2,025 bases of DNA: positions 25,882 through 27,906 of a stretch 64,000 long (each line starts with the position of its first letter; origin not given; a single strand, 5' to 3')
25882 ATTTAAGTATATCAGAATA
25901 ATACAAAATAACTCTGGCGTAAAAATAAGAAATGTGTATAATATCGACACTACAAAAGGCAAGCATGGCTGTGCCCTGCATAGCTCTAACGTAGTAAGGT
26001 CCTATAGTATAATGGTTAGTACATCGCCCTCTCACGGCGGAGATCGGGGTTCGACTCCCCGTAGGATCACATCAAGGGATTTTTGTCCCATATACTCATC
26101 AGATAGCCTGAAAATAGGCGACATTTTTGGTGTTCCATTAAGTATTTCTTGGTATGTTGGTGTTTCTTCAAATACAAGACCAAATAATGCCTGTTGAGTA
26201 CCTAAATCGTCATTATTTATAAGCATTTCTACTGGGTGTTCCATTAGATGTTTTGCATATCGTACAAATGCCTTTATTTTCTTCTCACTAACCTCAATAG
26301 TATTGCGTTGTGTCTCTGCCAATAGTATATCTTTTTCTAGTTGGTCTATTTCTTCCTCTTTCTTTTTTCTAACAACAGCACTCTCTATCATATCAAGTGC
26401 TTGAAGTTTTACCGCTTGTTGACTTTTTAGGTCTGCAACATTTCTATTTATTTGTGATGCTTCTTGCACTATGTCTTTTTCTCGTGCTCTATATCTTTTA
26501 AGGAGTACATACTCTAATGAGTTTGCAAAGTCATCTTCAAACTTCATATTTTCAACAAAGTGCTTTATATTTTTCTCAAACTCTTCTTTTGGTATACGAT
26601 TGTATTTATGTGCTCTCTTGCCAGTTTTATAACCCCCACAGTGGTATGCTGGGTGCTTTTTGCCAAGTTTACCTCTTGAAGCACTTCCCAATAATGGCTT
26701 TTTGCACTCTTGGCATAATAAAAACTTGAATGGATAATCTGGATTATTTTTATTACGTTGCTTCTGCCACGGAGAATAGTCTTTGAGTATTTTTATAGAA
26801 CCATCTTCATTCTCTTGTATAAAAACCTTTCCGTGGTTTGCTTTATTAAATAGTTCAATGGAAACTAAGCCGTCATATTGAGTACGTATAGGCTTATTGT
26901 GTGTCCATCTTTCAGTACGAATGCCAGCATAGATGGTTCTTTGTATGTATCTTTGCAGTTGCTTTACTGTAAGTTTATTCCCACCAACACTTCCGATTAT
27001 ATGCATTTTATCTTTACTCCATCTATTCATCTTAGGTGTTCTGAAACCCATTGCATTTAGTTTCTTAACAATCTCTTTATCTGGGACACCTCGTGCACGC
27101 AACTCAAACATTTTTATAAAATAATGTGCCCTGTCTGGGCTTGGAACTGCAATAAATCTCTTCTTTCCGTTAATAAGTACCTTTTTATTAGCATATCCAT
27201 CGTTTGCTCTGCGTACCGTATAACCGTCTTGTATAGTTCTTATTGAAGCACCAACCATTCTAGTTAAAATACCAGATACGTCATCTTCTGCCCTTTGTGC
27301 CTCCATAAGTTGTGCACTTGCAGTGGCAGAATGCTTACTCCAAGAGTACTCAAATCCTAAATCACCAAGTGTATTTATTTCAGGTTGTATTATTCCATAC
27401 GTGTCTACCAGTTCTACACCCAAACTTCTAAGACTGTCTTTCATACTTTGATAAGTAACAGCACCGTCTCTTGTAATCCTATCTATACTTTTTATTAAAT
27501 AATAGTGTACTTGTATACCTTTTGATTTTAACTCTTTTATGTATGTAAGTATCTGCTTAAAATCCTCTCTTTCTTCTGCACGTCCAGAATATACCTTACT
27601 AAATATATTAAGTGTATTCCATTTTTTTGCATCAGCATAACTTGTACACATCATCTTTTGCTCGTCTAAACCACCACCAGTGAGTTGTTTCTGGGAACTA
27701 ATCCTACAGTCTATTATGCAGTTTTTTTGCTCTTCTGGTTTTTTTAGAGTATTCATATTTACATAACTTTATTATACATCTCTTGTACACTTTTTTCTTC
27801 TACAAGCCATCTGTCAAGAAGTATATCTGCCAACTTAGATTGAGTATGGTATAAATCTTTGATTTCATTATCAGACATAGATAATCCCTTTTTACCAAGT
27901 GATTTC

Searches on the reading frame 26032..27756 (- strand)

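Call 44: search_protein_families(library=pfam, proteins=[window:26032-27756:-], max_evalue=0.00001)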
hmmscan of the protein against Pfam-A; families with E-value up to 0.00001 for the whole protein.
window:26032-27756:- (574 aa): 2 families
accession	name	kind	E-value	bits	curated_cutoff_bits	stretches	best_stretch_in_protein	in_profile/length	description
PF00239.26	Resolvase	-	4.7e-10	40.2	23.3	1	17-118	5-98/145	Resolvase, N terminal domain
PF07508.19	Recombinase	-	3.7e-07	30.8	21.1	1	207-308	1-97/102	Recombinase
